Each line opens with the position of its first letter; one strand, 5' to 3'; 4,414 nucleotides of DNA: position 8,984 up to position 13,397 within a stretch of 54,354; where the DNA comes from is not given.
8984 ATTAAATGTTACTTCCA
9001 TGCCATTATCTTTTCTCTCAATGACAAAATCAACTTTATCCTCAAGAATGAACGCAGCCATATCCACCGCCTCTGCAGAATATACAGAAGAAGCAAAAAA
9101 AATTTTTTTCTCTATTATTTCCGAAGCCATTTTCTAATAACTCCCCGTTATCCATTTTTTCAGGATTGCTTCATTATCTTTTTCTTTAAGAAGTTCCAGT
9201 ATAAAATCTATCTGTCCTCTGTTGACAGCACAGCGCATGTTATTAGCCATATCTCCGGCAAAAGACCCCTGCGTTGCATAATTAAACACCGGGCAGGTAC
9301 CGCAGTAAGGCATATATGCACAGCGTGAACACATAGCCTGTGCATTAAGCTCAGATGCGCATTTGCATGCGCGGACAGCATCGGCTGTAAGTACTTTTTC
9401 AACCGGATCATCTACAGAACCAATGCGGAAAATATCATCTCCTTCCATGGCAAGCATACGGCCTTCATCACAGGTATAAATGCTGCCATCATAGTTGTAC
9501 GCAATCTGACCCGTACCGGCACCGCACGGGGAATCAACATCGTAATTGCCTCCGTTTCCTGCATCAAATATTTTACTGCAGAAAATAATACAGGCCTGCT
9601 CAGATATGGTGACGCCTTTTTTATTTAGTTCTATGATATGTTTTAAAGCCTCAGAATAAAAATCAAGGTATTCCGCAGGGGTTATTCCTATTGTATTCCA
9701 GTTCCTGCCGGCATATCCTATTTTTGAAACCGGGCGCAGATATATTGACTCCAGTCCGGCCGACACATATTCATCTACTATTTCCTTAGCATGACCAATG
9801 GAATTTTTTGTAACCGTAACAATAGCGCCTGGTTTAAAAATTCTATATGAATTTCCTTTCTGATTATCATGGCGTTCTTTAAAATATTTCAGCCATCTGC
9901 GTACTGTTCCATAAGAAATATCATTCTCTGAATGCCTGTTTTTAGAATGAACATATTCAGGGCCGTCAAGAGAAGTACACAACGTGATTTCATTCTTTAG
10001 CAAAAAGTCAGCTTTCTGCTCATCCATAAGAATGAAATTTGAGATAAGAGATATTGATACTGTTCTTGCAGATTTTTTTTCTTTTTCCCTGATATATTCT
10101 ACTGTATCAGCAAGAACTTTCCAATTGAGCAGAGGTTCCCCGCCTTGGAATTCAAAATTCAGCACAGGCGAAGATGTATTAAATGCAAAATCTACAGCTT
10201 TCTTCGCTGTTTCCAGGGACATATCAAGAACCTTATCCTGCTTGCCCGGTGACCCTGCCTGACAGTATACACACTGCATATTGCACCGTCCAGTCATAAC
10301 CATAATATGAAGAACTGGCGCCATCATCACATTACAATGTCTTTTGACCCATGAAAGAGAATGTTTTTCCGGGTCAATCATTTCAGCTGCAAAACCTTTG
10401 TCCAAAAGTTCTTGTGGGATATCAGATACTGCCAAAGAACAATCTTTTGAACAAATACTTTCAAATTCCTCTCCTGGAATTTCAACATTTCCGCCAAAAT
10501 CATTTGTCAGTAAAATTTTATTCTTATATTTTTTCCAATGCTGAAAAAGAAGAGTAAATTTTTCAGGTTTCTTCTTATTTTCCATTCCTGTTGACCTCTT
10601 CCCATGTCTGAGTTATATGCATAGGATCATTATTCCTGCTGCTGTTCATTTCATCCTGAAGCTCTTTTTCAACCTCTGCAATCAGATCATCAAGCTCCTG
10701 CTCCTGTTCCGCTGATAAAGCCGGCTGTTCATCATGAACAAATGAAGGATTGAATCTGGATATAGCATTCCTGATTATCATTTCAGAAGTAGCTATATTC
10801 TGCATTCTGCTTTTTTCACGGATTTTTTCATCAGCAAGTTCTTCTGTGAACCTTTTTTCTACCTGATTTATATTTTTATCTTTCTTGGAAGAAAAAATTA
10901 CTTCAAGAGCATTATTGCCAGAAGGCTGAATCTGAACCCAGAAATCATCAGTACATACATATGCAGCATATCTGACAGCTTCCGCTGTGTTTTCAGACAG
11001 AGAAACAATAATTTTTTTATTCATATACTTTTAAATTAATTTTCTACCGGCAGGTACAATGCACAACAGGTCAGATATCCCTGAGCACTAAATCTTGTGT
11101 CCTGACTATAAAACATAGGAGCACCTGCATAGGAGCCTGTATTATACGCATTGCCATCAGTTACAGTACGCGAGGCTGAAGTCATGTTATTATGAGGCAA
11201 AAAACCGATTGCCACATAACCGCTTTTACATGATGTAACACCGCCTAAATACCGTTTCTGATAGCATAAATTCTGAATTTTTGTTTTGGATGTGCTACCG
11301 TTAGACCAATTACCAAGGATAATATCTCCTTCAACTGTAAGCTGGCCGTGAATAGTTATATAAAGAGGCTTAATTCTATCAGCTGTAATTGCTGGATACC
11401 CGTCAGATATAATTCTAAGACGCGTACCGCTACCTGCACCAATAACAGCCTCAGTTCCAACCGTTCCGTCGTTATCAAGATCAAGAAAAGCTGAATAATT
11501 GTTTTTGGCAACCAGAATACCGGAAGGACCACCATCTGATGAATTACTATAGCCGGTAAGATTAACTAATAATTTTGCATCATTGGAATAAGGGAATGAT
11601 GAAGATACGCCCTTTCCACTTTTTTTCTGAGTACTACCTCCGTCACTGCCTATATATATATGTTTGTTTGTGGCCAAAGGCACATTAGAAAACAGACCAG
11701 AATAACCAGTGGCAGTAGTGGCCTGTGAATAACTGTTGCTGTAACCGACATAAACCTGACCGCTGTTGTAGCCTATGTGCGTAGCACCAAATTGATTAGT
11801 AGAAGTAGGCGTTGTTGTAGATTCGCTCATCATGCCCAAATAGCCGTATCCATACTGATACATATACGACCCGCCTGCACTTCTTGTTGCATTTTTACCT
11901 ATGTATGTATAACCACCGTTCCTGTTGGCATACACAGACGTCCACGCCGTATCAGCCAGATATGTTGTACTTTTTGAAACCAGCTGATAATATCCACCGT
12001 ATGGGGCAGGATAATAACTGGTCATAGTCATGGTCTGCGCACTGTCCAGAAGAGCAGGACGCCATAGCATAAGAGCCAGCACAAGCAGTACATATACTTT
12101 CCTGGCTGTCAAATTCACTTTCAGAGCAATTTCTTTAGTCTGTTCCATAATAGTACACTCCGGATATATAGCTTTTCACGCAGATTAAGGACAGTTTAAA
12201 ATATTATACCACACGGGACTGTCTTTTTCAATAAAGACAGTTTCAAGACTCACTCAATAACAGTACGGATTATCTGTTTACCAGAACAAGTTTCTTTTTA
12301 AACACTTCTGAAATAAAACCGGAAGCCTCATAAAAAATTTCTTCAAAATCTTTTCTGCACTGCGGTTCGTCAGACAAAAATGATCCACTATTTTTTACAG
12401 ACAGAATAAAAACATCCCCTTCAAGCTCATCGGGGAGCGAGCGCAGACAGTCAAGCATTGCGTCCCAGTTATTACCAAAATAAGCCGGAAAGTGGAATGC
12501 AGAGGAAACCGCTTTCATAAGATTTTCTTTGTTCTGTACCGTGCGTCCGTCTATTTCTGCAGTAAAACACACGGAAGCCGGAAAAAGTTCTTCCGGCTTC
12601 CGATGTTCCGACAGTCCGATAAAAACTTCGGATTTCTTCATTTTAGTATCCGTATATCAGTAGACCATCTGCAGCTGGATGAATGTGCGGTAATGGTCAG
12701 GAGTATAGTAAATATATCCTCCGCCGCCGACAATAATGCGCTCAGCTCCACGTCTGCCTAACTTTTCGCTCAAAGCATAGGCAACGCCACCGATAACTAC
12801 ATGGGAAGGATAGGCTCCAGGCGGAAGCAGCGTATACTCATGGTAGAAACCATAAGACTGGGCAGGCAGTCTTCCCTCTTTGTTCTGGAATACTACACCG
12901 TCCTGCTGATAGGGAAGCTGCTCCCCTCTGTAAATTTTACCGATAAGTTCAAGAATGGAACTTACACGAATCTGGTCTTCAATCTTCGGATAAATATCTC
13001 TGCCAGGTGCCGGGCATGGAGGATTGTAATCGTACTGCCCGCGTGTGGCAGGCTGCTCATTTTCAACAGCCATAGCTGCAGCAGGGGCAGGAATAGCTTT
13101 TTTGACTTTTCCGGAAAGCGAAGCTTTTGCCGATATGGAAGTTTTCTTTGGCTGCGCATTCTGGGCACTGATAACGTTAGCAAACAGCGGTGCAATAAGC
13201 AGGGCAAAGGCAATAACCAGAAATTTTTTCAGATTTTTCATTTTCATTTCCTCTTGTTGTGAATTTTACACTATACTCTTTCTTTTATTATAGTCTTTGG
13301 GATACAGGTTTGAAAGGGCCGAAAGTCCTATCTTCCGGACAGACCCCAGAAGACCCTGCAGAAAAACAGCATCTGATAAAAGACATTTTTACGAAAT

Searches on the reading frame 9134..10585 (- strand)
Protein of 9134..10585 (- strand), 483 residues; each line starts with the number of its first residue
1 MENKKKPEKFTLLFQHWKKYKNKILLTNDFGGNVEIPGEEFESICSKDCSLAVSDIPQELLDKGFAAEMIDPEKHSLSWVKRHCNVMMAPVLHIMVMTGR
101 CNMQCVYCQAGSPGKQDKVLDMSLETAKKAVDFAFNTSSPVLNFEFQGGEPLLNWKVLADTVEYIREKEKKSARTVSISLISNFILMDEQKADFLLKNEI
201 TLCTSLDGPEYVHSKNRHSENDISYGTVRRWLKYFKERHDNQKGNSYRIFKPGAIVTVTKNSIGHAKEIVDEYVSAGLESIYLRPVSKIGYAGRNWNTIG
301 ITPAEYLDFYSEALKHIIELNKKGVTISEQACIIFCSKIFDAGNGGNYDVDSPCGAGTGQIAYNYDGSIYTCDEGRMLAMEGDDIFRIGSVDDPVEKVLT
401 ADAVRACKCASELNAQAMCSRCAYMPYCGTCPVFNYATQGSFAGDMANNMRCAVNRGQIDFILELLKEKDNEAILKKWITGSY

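Call 5: search_protein_families(library=ncbifam, proteins=[window:9134-10585:-], max_evalue=0.01)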
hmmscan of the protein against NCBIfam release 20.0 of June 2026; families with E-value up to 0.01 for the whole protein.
window:9134-10585:- (483 aa): 67 families (the best 25 are shown)
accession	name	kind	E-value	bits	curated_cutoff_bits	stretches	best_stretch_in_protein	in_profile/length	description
TIGR03978.1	rSAM_paired_1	equivalog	1.2e-128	429.8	370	1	17-479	6-466/466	His-Xaa-Ser system radical SAM maturase HxsB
NF047865.1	rSAM_PapB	equivalog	6.6e-40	137.3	340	1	95-442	7-327/330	PapB family radical SAM/SPASM ranthipeptide maturase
TIGR03974.1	rSAM_six_Cys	equivalog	6.1e-34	117.6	425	1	77-461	86-444/451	thioether cross-link-forming SCIFF peptide maturase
TIGR04068.1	rSAM_ocin_clost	equivalog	5.9e-33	114.4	500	1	58-240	51-237/462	Cys-rich peptide radical SAM maturase CcpM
TIGR04064.1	rSAM_nif11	equivalog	6.8e-32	110.8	518.7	1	89-234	75-223/459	nif11-like peptide radical SAM maturase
NF040492.1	not_ScfB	exception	2.5e-30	105.7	855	1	98-463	102-445/450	ScfB-related radical SAM/SPASM orphan maturase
TIGR03906.1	quino_hemo_SAM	equivalog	4e-28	98.3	453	2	90-242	92-248/467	quinohemoprotein amine dehydrogenase maturation protein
TIGR03942.1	sulfatase_rSAM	equivalog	1.3e-23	83.7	349.45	1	97-440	7-333/363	anaerobic sulfatase maturase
NF035951.1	rSAM_RumMC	equivalog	3.5e-22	78.7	720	1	94-241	115-265/510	RumMC family radical SAM sactipeptide maturase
NF038170.1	lachnocin_rSAM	equivalog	8.9e-22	77.5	550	1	95-239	80-227/440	lachnocin radical SAM maturase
TIGR04163.1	rSAM_cobopep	equivalog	4.2e-20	71.9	375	1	96-474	69-427/428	peptide-modifying radical SAM enzyme CbpB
NF041298.1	rSAM_mat_DynA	equivalog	6.7e-20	71.4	450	1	95-439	5-329/356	dynobactin maturation radical SAM/SPASM protein DynA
TIGR04083.1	rSAM_pep_methan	hypoth_equivalog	2.3e-19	69.5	300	1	93-437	1-316/376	TIGR04083 family peptide-modifying radical SAM enzyme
NF010321.0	PRK13758.1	equivalog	6.7e-19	68.3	441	1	93-452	7-348/370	anaerobic sulfatase-maturase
TIGR04115.1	rSAM_Cxxx_rpt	equivalog_domain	3.7e-18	66.1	350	1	96-454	7-348/359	radical SAM peptide maturase, CXXX-repeat target family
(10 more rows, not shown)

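Call 6: search_protein_families(library=pfam, proteins=[window:9134-10585:-], max_evalue=0.01)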
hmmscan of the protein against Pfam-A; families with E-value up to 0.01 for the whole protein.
window:9134-10585:- (483 aa): 3 families
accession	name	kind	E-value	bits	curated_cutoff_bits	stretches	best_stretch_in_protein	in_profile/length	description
PF04055.27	Radical_SAM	-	2.3e-12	47.8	29.5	1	95-238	1-139/166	Radical SAM superfamily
PF13353.11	Fer4_12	-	1.6e-07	32.2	22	1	96-199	10-110/137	4Fe-4S single cluster domain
PF13186.11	SPASM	-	0.0095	16.6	21.5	0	354-422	1-66/67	Iron-sulfur cluster-binding domain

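Call 25: search_protein_families(library=padloc, proteins=[window:9134-10585:-], max_evalue=0.001)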
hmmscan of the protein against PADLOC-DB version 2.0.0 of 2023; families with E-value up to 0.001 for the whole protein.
window:9134-10585:- (483 aa): 2 families
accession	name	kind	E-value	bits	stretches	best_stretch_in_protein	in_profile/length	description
PDLC02903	pVip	-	9.3e-10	36.4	1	96-208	5-102/257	Viperins not associated with kinases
PDLC02904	pVip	-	1e-06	26.5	1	97-236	9-137/262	Viperins associated with kinases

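Call 30: search_dna_similar(query=window:9134-10585:-, collection=plasmids, mode=protein, max_rows=10)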
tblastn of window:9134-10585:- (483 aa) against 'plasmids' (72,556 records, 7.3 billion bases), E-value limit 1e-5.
Records with a match: 553; places in all: 567; records where one place covers at least 80% of the query: 358.
Best place of each record, by identity: <60% 553.
By first word of the organism name: Klebsiella 318; Bacillus 36; Rhizobium 34; Agrobacterium 26; Leisingera 14; Clostridium 12; Paracoccus 10; Sinorhizobium 8; Mesorhizobium 5; Escherichia 5; and 51 more.
By predicted mobility (MOB-suite, as given by PLSDB): conjugative 358; non-mobilizable 178; mobilizable 17.
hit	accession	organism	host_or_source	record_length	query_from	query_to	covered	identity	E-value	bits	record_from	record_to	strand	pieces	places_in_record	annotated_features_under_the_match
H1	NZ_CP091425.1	Methylobacter sp. YRD-M1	isolate,wetland soil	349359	22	479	95%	33.2%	1e-72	257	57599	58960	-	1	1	hxsB: His-Xaa-Ser system radical SAM maturase HxsB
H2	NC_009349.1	Aeromonas salmonicida subsp. salmonicida A449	-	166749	6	480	98%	31.7%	6e-73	258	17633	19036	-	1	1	hxsB: His-Xaa-Ser system radical SAM maturase HxsB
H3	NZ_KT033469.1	Aeromonas salmonicida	-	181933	6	480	98%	31.7%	6e-73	258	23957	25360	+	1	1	hxsB: His-Xaa-Ser system radical SAM maturase HxsB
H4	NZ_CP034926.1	Roseomonas mucosa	Homo sapiens,tissue sample,Clinical, ...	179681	22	481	95%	31.8%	4e-66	238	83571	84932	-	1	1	hxsB: His-Xaa-Ser system radical SAM maturase HxsB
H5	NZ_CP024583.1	Roseomonas sp. FDAARGOS_362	Homo sapiens,peripheral Blood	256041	22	481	95%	31.8%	4e-66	238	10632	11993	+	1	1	hxsB: His-Xaa-Ser system radical SAM maturase HxsB | hypothetical protein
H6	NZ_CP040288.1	Nostoc sp. C057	Phaeoceros,pure culture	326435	12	480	97%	31.2%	2e-66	239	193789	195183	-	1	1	hxsB: His-Xaa-Ser system radical SAM maturase HxsB | hxsC: His-Xaa-Ser system radical SAM maturase HxsC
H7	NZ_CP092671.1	Leptospira interrogans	Homo sapiens,blood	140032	10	480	98%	30.6%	6e-64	231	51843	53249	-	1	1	hxsB: His-Xaa-Ser system radical SAM maturase HxsB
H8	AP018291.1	Calothrix sp. NIES-4105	-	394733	22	479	95%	31.3%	1e-66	239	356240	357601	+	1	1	radical SAM domain-containing protein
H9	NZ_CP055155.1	Adhaeribacter swui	Cell culture,Mud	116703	8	479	98%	30.1%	3e-59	218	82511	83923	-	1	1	hxsB: His-Xaa-Ser system radical SAM maturase HxsB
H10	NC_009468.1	Acidiphilium cryptum JF-5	-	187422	92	480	81%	34.3%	3e-66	238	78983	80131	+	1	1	hxsB: His-Xaa-Ser system radical SAM maturase HxsB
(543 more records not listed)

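Call 31: get_annotated_region(hit=H2, flank=4000)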
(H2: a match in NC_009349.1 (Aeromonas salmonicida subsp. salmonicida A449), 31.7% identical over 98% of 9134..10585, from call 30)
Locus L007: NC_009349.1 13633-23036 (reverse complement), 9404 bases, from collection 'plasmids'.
description: Aeromonas salmonicida subsp. salmonicida A449 plasmid 4, complete sequence
organism: Aeromonas salmonicida subsp. salmonicida A449 (NCBI taxid 382245)
taxonomy: Bacteria; Pseudomonadota; Gammaproteobacteria; Aeromonadales; Aeromonadaceae; Aeromonas; Aeromonas salmonicida; Aeromonas salmonicida subsp. salmonicida A449
host: -; source: -; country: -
typing (MOB-suite, as given by PLSDB): conjugative; replicon rep_cluster_71; relaxase MOBH,MOBH; mating-pair formation MPF_F
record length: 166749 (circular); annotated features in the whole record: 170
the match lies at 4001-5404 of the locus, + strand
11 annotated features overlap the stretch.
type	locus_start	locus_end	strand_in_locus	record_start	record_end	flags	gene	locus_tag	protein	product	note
CDS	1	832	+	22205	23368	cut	-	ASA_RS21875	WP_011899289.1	KorB domain-containing protein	-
CDS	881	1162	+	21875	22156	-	-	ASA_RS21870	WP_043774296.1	helix-turn-helix domain-containing protein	-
CDS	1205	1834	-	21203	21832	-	-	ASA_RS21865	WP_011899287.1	type I restriction endonuclease subunit M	-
CDS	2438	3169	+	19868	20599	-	-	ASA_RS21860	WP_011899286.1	hypothetical protein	-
CDS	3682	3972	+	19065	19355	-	hxsD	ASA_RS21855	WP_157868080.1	His-Xaa-Ser system protein HxsD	-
CDS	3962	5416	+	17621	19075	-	hxsB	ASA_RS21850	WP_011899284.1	His-Xaa-Ser system radical SAM maturase HxsB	-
CDS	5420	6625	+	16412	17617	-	hxsC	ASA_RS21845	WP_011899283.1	His-Xaa-Ser system radical SAM maturase HxsC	-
CDS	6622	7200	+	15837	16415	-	hxsA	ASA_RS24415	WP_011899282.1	His-Xaa-Ser repeat protein HxsA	-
CDS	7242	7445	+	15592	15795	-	-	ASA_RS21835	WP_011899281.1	DUF5334 family protein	-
CDS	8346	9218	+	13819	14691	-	-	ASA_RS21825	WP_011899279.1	TnsA endonuclease N-terminal domain-containing protein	-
CDS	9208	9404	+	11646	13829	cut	-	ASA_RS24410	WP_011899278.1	hypothetical protein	-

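Call 69: search_solved_structures(query=window:9134-10585:-, max_evalue=0.001)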
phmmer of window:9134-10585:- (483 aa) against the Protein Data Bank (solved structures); distinct sequences matched with E-value up to 0.001: 5.
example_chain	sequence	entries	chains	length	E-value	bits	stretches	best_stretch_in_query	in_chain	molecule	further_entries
5wgg_A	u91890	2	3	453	2.1e-19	73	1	70-436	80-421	Radical SAM domain protein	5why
4k37_A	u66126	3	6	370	3.1e-11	46.1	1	94-428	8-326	Anaerobic sulfatase-maturating enzyme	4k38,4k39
4k36_A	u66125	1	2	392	3.9e-11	45.7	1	94-428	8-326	Anaerobic sulfatase-maturating enzyme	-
9gm3_A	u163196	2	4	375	5.1e-08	35.5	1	95-220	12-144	ChlB radical SAM domain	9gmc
8vpo_A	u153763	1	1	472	5.9e-08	35.3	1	52-239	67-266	Radical SAM core domain-containing protein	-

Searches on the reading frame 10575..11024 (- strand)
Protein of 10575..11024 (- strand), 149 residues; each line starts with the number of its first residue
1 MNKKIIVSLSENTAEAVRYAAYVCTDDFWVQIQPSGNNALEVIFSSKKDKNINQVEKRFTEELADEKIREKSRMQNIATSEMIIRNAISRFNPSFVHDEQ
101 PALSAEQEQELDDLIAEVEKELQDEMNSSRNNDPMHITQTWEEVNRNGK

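Call 24: search_protein_families(library=ncbifam, proteins=[window:10575-11024:-], max_evalue=0.001)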
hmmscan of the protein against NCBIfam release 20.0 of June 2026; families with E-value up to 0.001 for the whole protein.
window:10575-11024:- (149 aa): 1 family
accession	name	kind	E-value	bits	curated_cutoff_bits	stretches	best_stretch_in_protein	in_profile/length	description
TIGR03976.1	chp_LLNDYxLRE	equivalog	2.8e-10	40.4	50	1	14-92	8-88/90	His-Xaa-Ser system protein HxsD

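Call 25: search_protein_families(library=padloc, proteins=[window:10575-11024:-], max_evalue=0.001)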
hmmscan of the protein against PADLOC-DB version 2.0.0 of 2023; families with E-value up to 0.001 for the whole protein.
window:10575-11024:- (149 aa): 0 families

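Call 65: search_protein_families(library=pfam, proteins=[window:10575-11024:-], max_evalue=0.01)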
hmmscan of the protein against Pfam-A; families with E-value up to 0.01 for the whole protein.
window:10575-11024:- (149 aa): 0 families

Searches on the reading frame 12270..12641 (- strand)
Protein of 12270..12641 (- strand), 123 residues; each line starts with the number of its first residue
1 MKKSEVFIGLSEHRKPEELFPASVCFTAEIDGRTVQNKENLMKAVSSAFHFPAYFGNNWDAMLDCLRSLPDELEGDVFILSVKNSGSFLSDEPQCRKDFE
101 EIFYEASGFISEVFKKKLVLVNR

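Call 24: search_protein_families(library=ncbifam, proteins=[window:12270-12641:-], max_evalue=0.001)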
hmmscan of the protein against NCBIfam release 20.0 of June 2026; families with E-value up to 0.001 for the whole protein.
window:12270-12641:- (123 aa): 0 families

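Call 65: search_protein_families(library=pfam, proteins=[window:12270-12641:-], max_evalue=0.01)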
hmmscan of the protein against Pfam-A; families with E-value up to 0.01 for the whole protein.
window:12270-12641:- (123 aa): 1 family
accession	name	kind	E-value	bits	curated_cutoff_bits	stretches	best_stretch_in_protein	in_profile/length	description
PF01337.24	Barstar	-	2.2e-21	76.1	23.4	1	27-110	3-84/96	Barstar (barnase inhibitor)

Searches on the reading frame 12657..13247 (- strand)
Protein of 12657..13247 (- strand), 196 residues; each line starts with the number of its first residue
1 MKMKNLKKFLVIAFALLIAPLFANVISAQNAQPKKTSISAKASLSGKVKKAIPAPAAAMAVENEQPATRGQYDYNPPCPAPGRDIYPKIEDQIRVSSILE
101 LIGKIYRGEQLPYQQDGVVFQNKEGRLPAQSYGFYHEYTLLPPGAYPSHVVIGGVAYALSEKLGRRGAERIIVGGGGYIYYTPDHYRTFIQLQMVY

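Call 24: search_protein_families(library=ncbifam, proteins=[window:12657-13247:-], max_evalue=0.001)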
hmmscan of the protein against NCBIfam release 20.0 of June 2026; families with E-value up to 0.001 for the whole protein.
window:12657-13247:- (196 aa): 0 families

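Call 65: search_protein_families(library=pfam, proteins=[window:12657-13247:-], max_evalue=0.01)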
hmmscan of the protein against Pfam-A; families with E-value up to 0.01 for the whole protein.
window:12657-13247:- (196 aa): 1 family
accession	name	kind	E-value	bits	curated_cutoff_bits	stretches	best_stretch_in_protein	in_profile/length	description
PF00545.25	Ribonuclease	-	1.8e-12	48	24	1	106-192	30-97/98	ribonuclease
